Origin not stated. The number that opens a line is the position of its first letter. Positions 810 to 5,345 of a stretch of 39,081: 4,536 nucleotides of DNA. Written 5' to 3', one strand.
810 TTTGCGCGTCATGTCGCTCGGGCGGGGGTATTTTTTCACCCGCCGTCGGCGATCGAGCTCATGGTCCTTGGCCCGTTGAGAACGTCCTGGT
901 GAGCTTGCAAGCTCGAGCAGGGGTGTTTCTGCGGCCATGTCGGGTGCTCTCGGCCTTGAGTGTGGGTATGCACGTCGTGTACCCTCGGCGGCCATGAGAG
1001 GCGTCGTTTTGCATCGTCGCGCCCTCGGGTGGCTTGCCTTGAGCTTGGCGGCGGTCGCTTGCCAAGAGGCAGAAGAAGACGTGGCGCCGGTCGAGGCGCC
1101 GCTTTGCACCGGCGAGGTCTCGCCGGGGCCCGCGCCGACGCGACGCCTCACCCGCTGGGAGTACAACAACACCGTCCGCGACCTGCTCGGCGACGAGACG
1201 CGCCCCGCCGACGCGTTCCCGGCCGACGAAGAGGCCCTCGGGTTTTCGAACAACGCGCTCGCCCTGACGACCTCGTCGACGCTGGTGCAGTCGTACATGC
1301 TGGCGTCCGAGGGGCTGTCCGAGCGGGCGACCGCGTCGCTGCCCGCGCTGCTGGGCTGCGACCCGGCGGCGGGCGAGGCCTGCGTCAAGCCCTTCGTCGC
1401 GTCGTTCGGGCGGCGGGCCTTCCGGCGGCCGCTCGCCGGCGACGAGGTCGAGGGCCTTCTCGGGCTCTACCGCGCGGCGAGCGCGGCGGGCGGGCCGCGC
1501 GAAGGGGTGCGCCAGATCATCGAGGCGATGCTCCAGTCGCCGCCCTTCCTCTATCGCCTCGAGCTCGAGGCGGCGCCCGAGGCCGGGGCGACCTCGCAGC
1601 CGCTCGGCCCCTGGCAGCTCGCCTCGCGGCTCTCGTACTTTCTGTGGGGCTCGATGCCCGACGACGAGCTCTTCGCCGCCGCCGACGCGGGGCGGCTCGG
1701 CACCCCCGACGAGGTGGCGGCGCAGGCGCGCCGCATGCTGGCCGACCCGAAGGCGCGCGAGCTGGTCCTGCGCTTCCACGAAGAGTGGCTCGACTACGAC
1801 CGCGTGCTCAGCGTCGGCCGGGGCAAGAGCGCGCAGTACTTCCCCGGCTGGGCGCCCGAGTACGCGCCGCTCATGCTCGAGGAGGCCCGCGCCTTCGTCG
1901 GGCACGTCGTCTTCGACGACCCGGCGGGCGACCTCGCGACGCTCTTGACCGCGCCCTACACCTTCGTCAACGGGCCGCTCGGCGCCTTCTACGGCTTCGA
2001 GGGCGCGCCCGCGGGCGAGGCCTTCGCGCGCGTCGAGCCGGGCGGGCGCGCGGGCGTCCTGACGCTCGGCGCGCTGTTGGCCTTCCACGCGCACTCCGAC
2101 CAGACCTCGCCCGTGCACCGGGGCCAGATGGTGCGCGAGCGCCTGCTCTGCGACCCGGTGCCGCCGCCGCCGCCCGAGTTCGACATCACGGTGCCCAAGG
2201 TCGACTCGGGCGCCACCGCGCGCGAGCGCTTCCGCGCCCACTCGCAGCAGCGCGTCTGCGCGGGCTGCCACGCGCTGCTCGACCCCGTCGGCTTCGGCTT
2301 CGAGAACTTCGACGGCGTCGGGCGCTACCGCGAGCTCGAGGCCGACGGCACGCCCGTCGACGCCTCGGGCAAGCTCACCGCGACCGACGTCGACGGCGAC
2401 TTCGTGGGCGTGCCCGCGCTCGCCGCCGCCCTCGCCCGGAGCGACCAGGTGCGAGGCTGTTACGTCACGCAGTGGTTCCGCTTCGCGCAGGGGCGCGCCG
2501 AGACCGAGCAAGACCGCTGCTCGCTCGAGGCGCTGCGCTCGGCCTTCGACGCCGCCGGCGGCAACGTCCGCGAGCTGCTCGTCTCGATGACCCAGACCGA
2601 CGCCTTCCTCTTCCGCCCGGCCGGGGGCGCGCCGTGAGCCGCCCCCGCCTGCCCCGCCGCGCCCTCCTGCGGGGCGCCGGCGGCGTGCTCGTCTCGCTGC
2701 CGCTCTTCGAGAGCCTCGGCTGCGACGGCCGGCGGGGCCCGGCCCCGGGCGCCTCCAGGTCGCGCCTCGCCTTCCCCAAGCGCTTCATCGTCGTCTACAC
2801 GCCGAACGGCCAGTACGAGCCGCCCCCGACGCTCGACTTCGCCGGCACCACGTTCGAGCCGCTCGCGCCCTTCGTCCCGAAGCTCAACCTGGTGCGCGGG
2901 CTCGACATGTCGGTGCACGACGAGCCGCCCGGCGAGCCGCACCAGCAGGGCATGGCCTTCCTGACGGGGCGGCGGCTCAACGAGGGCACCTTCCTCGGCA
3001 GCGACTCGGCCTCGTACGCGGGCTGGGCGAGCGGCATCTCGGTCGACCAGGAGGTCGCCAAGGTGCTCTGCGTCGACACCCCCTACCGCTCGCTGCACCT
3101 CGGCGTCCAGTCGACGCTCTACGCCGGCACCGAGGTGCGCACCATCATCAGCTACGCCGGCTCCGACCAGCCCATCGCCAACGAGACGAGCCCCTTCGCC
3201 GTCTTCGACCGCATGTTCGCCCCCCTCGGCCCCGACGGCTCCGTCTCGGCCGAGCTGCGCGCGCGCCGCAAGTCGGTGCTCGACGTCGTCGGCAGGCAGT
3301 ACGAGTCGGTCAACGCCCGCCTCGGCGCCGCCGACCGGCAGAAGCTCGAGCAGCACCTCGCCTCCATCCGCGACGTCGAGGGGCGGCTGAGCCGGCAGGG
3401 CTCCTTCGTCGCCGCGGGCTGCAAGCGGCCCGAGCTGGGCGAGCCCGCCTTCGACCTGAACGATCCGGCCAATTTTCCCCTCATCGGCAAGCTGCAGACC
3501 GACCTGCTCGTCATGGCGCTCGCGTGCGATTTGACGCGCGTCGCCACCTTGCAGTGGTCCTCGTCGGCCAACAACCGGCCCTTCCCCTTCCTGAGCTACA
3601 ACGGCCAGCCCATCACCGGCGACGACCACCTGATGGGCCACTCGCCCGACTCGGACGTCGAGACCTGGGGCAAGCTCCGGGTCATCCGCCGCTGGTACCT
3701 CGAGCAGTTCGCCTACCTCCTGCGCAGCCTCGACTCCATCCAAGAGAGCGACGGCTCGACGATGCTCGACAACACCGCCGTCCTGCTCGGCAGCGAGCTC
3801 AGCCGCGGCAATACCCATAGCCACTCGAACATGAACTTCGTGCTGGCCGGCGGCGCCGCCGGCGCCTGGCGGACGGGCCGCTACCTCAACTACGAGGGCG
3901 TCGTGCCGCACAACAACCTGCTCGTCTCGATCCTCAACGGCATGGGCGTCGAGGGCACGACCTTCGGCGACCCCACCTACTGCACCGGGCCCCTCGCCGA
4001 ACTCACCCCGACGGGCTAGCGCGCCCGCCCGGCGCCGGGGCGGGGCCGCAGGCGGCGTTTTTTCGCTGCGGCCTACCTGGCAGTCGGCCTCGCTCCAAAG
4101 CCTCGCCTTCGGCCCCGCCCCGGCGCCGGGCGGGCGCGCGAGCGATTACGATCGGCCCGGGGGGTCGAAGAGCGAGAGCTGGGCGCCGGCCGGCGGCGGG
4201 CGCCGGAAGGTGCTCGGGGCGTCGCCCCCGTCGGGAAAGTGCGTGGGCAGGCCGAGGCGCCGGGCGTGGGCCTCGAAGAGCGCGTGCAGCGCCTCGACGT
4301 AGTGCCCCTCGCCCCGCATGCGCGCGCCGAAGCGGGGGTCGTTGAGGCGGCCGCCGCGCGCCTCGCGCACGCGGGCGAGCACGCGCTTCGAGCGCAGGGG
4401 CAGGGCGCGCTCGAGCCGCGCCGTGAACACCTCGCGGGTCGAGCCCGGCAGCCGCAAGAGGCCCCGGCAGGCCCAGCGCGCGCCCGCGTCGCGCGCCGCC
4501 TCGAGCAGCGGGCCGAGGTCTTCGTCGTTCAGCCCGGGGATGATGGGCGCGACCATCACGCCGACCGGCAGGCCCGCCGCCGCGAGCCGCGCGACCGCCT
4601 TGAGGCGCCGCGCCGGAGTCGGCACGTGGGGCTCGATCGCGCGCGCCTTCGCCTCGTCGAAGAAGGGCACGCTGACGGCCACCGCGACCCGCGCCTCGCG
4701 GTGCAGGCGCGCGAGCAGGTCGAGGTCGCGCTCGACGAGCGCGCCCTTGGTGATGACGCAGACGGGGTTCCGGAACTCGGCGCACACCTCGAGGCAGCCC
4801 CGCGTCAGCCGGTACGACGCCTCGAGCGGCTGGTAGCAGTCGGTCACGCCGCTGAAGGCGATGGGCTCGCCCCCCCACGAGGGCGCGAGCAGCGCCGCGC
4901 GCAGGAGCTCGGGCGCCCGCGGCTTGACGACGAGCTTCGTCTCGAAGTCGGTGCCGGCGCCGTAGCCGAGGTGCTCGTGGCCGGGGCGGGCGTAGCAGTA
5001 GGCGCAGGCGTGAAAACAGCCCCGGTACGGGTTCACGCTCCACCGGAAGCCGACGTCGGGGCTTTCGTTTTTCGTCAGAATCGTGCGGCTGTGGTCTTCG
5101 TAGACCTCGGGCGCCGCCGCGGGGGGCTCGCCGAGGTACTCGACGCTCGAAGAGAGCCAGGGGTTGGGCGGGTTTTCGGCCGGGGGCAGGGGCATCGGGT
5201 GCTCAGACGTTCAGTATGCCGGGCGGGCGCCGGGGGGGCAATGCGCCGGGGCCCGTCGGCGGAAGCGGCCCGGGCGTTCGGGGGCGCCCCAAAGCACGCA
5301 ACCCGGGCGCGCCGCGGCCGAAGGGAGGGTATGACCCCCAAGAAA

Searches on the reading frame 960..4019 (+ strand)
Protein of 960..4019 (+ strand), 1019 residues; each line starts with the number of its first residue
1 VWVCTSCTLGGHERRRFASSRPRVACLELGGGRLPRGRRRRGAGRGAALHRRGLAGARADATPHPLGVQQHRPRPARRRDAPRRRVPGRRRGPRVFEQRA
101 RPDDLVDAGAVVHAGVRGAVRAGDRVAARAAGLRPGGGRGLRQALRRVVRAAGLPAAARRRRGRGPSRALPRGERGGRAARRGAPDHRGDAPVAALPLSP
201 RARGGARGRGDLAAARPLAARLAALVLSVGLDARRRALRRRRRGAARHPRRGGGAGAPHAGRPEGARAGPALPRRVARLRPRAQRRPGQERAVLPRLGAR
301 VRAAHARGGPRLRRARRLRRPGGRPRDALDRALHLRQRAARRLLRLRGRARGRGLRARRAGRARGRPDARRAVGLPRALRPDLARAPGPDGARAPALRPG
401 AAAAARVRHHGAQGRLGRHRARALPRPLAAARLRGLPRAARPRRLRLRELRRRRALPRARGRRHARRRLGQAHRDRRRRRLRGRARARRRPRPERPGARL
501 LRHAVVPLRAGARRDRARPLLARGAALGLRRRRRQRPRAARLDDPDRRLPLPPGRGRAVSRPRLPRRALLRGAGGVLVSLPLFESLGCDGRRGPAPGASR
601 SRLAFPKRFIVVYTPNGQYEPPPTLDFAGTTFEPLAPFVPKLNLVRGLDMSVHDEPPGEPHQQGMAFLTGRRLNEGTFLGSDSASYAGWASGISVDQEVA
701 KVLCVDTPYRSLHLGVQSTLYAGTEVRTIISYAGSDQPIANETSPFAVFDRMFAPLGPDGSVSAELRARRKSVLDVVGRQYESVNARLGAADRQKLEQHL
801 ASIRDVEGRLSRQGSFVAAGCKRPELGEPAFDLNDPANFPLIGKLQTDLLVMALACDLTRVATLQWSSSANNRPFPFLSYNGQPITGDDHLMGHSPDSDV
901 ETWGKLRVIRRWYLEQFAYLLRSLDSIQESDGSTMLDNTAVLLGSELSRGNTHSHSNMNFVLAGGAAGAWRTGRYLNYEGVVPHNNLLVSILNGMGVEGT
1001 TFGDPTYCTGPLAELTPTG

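Call 44: search_protein_families(library=pfam, proteins=[window:960-4019:+], max_evalue=0.00001)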
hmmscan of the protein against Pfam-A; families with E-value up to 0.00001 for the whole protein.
window:960-4019:+ (1019 aa): 1 family
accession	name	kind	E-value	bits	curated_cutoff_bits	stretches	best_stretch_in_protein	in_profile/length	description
PF07586.16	HXXSHH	-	5.3e-69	233.6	30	1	608-918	1-307/307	Protein of unknown function (DUF1552)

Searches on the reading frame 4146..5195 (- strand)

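Call 44: search_protein_families(library=pfam, proteins=[window:4146-5195:-], max_evalue=0.00001)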
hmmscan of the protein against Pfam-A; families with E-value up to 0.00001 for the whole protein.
window:4146-5195:- (349 aa): 1 family
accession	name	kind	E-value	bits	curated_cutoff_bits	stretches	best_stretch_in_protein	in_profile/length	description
PF04055.27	Radical_SAM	-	5e-17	63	29.5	1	54-232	1-164/166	Radical SAM superfamily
